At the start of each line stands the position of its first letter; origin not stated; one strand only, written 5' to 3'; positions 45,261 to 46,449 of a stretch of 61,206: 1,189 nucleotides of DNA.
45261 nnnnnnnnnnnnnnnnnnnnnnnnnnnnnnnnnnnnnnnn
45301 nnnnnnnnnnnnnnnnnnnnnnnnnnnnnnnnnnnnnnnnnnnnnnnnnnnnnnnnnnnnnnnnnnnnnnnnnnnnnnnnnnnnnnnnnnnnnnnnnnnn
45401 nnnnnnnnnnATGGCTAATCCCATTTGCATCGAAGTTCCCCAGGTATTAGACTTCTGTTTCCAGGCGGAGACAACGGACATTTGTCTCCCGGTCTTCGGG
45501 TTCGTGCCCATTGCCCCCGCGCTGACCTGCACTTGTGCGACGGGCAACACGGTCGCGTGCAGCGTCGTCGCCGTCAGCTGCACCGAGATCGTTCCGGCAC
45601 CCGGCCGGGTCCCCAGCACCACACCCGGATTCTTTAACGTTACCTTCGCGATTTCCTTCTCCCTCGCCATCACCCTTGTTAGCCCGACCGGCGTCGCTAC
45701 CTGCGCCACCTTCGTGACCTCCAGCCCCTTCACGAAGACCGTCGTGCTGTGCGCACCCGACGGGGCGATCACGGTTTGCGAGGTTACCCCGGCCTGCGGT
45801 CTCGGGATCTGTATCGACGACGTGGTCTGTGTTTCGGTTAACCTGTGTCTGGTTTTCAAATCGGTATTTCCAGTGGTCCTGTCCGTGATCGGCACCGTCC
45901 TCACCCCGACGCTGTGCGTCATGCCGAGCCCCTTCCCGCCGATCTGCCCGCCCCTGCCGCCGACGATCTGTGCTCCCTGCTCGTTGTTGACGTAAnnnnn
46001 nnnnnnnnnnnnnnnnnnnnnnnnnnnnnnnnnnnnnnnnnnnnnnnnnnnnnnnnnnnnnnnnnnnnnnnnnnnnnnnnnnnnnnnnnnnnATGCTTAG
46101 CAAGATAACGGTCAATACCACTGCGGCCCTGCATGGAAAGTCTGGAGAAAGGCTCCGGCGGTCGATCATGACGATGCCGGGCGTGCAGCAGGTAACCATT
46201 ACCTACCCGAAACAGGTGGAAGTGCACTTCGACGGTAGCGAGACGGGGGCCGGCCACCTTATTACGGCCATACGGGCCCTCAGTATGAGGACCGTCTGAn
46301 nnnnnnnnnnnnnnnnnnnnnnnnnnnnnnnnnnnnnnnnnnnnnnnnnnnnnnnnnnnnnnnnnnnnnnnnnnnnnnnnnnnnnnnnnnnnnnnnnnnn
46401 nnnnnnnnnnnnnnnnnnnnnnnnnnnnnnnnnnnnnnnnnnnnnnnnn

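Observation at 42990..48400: Four tandem modules: SigK-type promoter, ~190-aa cysteine-rich protein, then two CxxC-less HMA-fold proteins. Candidate undescribed spore-surface assembly system.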

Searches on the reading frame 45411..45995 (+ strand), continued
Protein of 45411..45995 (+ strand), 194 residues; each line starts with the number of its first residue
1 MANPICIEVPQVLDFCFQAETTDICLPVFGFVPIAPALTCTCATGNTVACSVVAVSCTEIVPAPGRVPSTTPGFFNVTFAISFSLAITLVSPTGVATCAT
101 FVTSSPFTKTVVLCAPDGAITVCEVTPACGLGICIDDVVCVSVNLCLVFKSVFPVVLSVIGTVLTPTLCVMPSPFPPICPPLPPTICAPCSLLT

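Call 36: list_cluster_members(proteins=[P0174, P0180, P0177, P0144, P0153, P0165, P0033, P0035, P0063])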
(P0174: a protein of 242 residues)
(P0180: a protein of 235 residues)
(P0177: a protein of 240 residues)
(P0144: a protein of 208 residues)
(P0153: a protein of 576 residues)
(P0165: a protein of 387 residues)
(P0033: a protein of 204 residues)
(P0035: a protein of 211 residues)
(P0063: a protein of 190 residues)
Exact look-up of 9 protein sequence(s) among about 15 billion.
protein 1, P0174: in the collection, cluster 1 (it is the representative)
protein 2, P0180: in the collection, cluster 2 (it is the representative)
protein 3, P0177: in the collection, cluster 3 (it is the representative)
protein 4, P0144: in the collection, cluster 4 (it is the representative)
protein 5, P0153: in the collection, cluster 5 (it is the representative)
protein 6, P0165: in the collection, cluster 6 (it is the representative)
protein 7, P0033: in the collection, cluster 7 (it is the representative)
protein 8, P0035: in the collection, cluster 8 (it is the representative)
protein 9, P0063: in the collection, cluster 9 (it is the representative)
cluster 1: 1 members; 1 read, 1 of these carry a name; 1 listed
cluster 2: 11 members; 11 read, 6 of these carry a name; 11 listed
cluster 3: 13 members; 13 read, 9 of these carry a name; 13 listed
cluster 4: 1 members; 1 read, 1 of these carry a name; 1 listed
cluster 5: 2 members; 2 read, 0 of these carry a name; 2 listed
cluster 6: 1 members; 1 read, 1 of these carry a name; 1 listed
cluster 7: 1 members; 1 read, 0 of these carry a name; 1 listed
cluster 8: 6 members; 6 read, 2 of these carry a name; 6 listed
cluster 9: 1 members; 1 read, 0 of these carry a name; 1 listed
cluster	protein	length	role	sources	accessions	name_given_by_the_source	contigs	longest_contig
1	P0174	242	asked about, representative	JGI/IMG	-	hypothetical protein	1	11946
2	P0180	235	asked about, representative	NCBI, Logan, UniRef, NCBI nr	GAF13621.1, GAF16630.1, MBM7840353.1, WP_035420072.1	hypothetical protein JCM19046_1078 [Bacillus sp. JCM 19046] | Uncharacterized protein n=1 Tax=Shouchella xiaoxiensis TaxID=766895 RepID=A0ABS2SXU6_9BACI | hypothetical protein [Shouchella xiaoxiensis]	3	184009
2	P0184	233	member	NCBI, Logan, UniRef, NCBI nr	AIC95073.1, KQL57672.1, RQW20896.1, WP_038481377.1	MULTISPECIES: hypothetical protein [Shouchella] | Uncharacterized protein n=2 Tax=Bacillaceae TaxID=186817 RepID=A0A060M3H2_9BACI | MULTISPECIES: hypothetical protein [Bacillaceae]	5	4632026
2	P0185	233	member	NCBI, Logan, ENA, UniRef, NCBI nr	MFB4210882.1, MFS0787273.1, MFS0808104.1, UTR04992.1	hypothetical protein ABC345_12940 [Shouchella sp. 1P09AA] | hypothetical protein n=1 Tax=Bacillaceae TaxID=186817 RepID=UPI000C07BBA1 | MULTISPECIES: hypothetical protein [Bacillaceae]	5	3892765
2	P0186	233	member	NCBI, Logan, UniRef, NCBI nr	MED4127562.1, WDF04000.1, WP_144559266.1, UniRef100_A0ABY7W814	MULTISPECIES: hypothetical protein [Shouchella] | Uncharacterized protein n=2 Tax=Shouchella TaxID=2893057 RepID=A0ABY7W814_9BACI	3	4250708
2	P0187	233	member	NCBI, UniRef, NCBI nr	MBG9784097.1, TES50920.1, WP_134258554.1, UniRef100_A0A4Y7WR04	hypothetical protein [Shouchella lehensis] | DUF3794 domain-containing protein n=1 Tax=Shouchella lehensis TaxID=300825 ...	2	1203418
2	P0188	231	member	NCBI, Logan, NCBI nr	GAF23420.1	hypothetical protein JCM19047_3240 [Bacillus sp. JCM 19047]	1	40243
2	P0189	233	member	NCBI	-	-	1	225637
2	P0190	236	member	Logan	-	-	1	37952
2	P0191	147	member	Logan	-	-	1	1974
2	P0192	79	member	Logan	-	-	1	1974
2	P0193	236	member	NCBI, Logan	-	-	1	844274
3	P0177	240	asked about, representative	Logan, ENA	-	-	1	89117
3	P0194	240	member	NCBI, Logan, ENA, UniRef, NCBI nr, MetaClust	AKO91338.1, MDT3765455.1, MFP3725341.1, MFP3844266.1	BMQ_0737 family morphogenetic spore coat protein [Priestia filamentosa] | Uncharacterized protein n=1 Tax=Priestia filamentosa TaxID=1402861 RepID=A0A1X7FJQ2_9BACI | hypothetical protein [Priestia filamentosa]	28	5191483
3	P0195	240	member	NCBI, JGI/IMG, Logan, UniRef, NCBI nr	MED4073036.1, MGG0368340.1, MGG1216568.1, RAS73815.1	hypothetical protein ABE236_03705 [Priestia endophytica] | hypothetical protein | hypothetical protein n=1 Tax=Priestia endophytica TaxID=135735 RepID=UPI000DCA8730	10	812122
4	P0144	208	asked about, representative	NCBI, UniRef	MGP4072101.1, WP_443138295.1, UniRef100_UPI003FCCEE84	hypothetical protein ACTWQB_06065 [Piscibacillus sp. B03] | hypothetical protein n=1 Tax=Piscibacillus sp. B03 TaxID=3457430 RepID=UPI003FCCEE84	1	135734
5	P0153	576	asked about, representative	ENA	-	-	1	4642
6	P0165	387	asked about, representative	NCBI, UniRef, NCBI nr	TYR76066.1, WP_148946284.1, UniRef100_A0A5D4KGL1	hypothetical protein FZC79_07895 [Rossellomorea vietnamensis] | Uncharacterized protein n=1 Tax=Rossellomorea vietnamensis TaxID=218284 ... | hypothetical protein [Rossellomorea vietnamensis]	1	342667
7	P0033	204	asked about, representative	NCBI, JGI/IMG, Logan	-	-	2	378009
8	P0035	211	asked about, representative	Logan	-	-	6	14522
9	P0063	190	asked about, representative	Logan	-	-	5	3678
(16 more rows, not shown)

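Call 37: find_related_loci(query=A1, collection=genome_contigs, flank=5000)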
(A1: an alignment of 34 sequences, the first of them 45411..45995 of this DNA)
Query A1 (194 aa) in genome_contigs; peptide patterns used: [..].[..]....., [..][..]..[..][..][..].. (x = any residue, [..] = any of these).
115 stretches matched a pattern; 48 encode a relative of the query (tblastn E <= 1e-3); 47 distinct loci.
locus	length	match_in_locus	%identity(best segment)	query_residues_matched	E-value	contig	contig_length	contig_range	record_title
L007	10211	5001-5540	60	5-190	3e-55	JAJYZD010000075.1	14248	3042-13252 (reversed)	MAG: Bacillota bacterium isolate FK5.bin106 NODE_6169_length_14248_cov_3.646272, whole genome shotgun sequence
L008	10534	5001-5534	38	5-182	6e-25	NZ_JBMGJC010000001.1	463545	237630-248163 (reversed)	Pelotomaculum propionicicum strain C1 NODE_6_length_463545_cov_14.461514, whole genome shotgun sequence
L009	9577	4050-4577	37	5-189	4e-24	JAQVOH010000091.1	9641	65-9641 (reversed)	MAG: Desulfotomaculaceae bacterium isolate STF1_176 NODE_23054_length_9641_cov_10.078201_Sandtown_F1, whole genome shotg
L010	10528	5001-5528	35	5-189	4e-24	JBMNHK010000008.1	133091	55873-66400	MAG: Pelotomaculum sp. isolate SBF912LR0HQ0124 contig_58710, whole genome shotgun sequence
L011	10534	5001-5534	37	5-182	4e-24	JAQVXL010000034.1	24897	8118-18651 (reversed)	MAG: Desulfotomaculaceae bacterium isolate STF2_125 NODE_4635_length_24897_cov_7.773072_Sandtown_F2, whole genome shotgu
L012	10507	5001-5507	40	5-181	5e-24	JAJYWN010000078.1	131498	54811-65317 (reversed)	MAG: Bacillota bacterium isolate FK3.bin120 NODE_168_length_131498_cov_1.679252, whole genome shotgun sequence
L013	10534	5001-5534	38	5-182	2e-23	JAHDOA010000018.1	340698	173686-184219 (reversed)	MAG: Pelotomaculum sp. isolate SL1-B34.2 k141_324481, whole genome shotgun sequence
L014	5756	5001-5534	36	5-182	2e-23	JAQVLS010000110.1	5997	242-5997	MAG: Desulfotomaculaceae bacterium isolate STF1_115 NODE_50536_length_5997_cov_2.959796_Sandtown_F1, whole genome shotgu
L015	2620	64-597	37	5-182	3e-23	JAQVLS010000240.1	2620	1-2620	MAG: Desulfotomaculaceae bacterium isolate STF1_115 NODE_198985_length_2620_cov_1.960690_Sandtown_F1, whole genome shotg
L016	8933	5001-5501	38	5-181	6e-23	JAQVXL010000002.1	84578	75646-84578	MAG: Desulfotomaculaceae bacterium isolate STF2_125 NODE_450_length_84578_cov_8.183396_Sandtown_F2, whole genome shotgun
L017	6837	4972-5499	36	5-189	7e-23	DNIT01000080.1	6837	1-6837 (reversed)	MAG TPA_asm: Pelotomaculum sp. isolate UBA10960 contig_22239, whole genome shotgun sequence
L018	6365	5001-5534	36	5-182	1e-22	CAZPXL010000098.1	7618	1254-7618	MAG TPA_asm: uncultured Eubacteriales bacterium isolate SRP192927_co3_627 genome assembly, contig: NODE_26494_length_761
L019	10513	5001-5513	41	5-181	2e-22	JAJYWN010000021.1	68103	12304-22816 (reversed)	MAG: Bacillota bacterium isolate FK3.bin120 NODE_692_length_68103_cov_1.608862, whole genome shotgun sequence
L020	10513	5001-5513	38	5-182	1e-21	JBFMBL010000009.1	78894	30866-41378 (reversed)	MAG: Bacillota bacterium isolate MAG163 MAG163_9, whole genome shotgun sequence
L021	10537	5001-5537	39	5-189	4e-21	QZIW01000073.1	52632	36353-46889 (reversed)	MAG: Ammonifex sp. isolate SURF_55 Ga0104751_1000836, whole genome shotgun sequence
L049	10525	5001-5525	35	5-183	2e-11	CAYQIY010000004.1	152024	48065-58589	MAG TPA_asm: uncultured Pseudomonadota bacterium isolate SRP241326_co3_322 genome assembly, contig: NODE_153_length_1520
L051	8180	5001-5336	28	5-129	2e-8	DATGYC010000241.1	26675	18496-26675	MAG TPA_asm: Symbiobacteriaceae bacterium isolate SMAG_U10625 k141_82156, whole genome shotgun sequence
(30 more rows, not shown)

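Call 42: find_encoding_contigs(protein=P0194, flank=5000, max_places=2)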
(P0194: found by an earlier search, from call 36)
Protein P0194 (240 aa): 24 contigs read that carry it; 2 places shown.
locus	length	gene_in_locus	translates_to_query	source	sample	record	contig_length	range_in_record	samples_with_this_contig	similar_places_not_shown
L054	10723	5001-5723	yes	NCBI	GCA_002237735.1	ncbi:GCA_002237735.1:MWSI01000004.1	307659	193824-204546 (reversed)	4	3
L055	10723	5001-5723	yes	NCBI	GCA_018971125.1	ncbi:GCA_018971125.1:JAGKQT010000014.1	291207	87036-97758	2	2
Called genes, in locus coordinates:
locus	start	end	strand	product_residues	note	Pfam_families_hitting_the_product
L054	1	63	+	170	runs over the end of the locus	PF02834:LigT_PEase, PF13563:2_5_RNA_ligase2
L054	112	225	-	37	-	-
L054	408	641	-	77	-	-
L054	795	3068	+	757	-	PF00580:UvrD-helicase, PF13245:AAA_19, PF13604:AAA_30 (faint), PF01443:Viral_helicase1 (faint), PF13361:UvrD_C, PF13538:UvrD_C_2 (faint)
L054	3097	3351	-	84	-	PF14069:SpoVIF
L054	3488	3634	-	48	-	-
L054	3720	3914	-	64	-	-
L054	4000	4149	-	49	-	-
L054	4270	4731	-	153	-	-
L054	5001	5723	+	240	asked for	-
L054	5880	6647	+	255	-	-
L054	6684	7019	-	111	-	PF07098:DUF1360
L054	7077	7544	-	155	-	PF14153:Spore_coat_CotO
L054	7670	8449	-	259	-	PF08659:KR, PF00106:adh_short, PF13561:adh_short_C2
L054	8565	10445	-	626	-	PF00999:Na_H_Exchanger, PF02254:TrkA_N, PF02080:TrkA_C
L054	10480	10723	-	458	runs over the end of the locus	PF03448:MgtE_N, PF00571:CBS, PF01769:MgtE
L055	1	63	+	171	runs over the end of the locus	PF02834:LigT_PEase, PF13563:2_5_RNA_ligase2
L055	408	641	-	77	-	-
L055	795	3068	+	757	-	PF00580:UvrD-helicase, PF13245:AAA_19, PF13604:AAA_30 (faint), PF01443:Viral_helicase1 (faint), PF13361:UvrD_C, PF13538:UvrD_C_2 (faint)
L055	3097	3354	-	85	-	PF14069:SpoVIF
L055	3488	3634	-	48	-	-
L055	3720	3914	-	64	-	-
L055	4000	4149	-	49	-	-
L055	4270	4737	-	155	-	-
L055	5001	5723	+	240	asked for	-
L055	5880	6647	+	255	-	-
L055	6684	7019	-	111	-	PF07098:DUF1360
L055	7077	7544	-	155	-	PF14153:Spore_coat_CotO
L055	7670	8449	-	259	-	PF08659:KR, PF00106:adh_short, PF13561:adh_short_C2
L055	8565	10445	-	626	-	PF00999:Na_H_Exchanger, PF02254:TrkA_N, PF02080:TrkA_C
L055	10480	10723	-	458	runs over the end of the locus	PF03448:MgtE_N, PF00571:CBS, PF01769:MgtE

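Call 60: fold_search(model_id=the predicted structure, library=viral)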
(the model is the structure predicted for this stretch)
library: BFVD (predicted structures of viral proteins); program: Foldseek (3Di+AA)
matches with E <= 10: 896; with E <= 0.001: 0
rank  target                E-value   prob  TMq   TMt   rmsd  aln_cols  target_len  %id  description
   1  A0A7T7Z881            4.2e-03  0.57  0.18  0.10  14.9       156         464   11  Uncharacterized protein [Salmonella phage SPHG3]
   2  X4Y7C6                5.5e-03  0.63  0.18  0.08  13.3       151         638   10  Uncharacterized protein [Salmonella phage vB-SalM-SJ3]
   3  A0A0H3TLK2            8.8e-03  0.18  0.11  0.04  15.5       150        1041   14  (no name in the UniProt tables at hand)
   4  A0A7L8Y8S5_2          1.0e-02  0.35  0.16  0.04  16.5       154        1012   15  F-box domain-containing protein [Picoa juniperi megatotivirus 1]
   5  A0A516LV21            2.1e-02  0.20  0.15  0.05  21.4       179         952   10  (no name in the UniProt tables at hand)
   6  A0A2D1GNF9            2.1e-02  0.12  0.14  0.14  30.0       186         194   10  (no name in the UniProt tables at hand)
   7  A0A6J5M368            2.8e-02  0.21  0.14  0.18  14.4       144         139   14  Tail completion protein [uncultured Caudovirales phage]
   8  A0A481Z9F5            2.9e-02  0.25  0.15  0.09  17.2       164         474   12  Collagen triple helix repeat protein [Pithovirus LCPAC304]
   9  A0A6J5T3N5            2.9e-02  0.20  0.14  0.08  16.8       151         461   11  Uncharacterized protein [uncultured Caudovirales phage]
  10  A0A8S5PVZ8            3.8e-02  0.54  0.16  0.20  12.2       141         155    9  Uncharacterized protein [Myoviridae sp. ctQve5]
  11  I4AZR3                4.7e-02  0.08  0.12  0.10  20.8       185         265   11  (no name in the UniProt tables at hand)
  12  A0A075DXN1            5.4e-02  0.12  0.13  0.06  18.1       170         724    9  Putative tail fiber [Acinetobacter phage vB_AbaP_Acibel007]
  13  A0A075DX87            5.7e-02  0.21  0.15  0.14  15.3       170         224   10  (no name in the UniProt tables at hand)
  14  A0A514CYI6            6.4e-02  0.35  0.19  0.27  15.3       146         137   10  (no name in the UniProt tables at hand)
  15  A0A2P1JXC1            6.4e-02  0.13  0.15  0.13  17.6       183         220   11  Uncharacterized protein [Rhodococcus phage Finch]
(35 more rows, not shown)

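Call 64: search_protein_families(library=pfam, proteins=[P0174, P0177, P0180, P0187, P0194, P0165, P0153, P0144], max_evalue=10)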
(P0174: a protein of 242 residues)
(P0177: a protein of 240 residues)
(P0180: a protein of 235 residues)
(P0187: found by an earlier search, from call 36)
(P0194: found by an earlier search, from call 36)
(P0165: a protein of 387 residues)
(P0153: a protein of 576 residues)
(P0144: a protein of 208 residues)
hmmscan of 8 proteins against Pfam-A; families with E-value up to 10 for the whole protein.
P0174 (242 aa): 1 family
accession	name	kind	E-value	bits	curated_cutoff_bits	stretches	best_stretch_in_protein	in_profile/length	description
PF23951.1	DUF7282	-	0.036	14.7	27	1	108-139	6-36/112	Domain of unknown function (DUF7282)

P0177 (240 aa): 0 families

P0180 (235 aa): 0 families

P0187 (233 aa): 0 families

P0194 (240 aa): 1 family
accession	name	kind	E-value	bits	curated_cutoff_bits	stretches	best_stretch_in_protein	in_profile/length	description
PF02566.24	OsmC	-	0.19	12.6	27.5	1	27-79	42-97/100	OsmC-like protein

P0165 (387 aa): 0 families

P0153 (576 aa): 1 family
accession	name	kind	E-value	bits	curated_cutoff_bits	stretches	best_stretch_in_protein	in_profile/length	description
PF13229.12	Beta_helix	-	0.033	14.3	25.9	1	366-503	29-146/158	Right handed beta helix region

P0144 (208 aa): 1 family
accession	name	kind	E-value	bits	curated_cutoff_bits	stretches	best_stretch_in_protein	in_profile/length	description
PF22933.1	ComC_SSD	-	0.043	13.9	24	1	42-86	60-104/222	ComC, supersandwich domain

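Call 68: search_solved_structures(query=A2, max_evalue=10)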
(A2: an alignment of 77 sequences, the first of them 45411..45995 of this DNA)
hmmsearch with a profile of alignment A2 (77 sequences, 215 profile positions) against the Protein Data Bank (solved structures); distinct sequences matched with E-value up to 10: 1.
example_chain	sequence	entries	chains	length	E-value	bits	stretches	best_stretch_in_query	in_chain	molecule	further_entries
9fia_BG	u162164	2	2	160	1.2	12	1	134-196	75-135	Ribosomal protein, uS2m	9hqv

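Call 74: find_encoding_contigs(protein=P0002, flank=10000, max_places=2)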
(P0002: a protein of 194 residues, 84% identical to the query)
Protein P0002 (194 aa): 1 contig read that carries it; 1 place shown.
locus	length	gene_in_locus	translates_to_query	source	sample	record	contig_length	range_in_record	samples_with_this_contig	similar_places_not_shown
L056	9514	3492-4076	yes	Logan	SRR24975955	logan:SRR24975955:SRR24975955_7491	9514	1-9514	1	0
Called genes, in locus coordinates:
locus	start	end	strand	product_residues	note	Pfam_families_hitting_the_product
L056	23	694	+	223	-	PF00188:CAP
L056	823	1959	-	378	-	-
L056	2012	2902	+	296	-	-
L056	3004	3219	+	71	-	-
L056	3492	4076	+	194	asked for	-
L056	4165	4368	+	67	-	-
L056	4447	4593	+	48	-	-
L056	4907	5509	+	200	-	-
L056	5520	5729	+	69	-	-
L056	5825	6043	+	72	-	-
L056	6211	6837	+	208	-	PF00406:ADK, PF13207:AAA_17, PF05191:ADK_lid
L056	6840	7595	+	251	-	PF01209:Ubie_methyltran (weak), PF05175:MTS (weak), PF13489:Methyltransf_23 (weak), PF13847:Methyltransf_31, PF08241:Methyltransf_11, PF08242:Methyltransf_12, PF13649:Methyltransf_25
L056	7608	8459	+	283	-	PF01048:PNP_UDP_1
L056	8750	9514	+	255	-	?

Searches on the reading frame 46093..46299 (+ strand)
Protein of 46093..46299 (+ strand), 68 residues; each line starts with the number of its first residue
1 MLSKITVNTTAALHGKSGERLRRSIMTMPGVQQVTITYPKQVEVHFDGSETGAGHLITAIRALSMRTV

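Call 3: search_protein_families(library=pfam, proteins=[window:46093-46299:+], max_evalue=1)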
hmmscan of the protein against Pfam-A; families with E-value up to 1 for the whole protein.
window:46093-46299:+ (68 aa): 4 families
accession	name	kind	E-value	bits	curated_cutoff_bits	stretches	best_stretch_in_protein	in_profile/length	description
PF00403.32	HMA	-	0.00042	21.1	24.8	1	19-62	14-58/62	Heavy-metal-associated domain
PF24534.1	HMA_PCA1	-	0.0092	16.1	24.5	1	27-61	24-58/68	PCA1 HMA heavy metal-associated domain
PF01849.23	NAC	-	0.053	13.9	21.3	1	25-47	13-35/57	NAC domain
PF11961.13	DUF3475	-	0.2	12.2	29.7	1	7-34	14-41/57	Domain of unknown function (DUF3475)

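Call 4: search_protein_families(library=ncbifam, proteins=[window:46093-46299:+], max_evalue=1)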
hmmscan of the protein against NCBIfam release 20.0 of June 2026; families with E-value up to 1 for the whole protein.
window:46093-46299:+ (68 aa): 4 families
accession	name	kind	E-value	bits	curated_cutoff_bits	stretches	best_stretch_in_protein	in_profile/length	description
NF041115.1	UxxU_metal_bind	equivalog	0.00049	20.2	95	1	22-66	23-68/74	metal-binding (seleno)protein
NF033794.2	chaper_CopZ_Eh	exception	0.019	15.1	95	1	19-64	16-62/68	copper chaperone CopZ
NF047536.1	Cu_chaper_CsoZ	equivalog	0.054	13.9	77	1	8-47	6-46/66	putative copper chaperone CsoZ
NF033795.1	chaper_CopZ_Bs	exception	0.13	12.5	91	1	22-60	19-58/66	copper chaperone CopZ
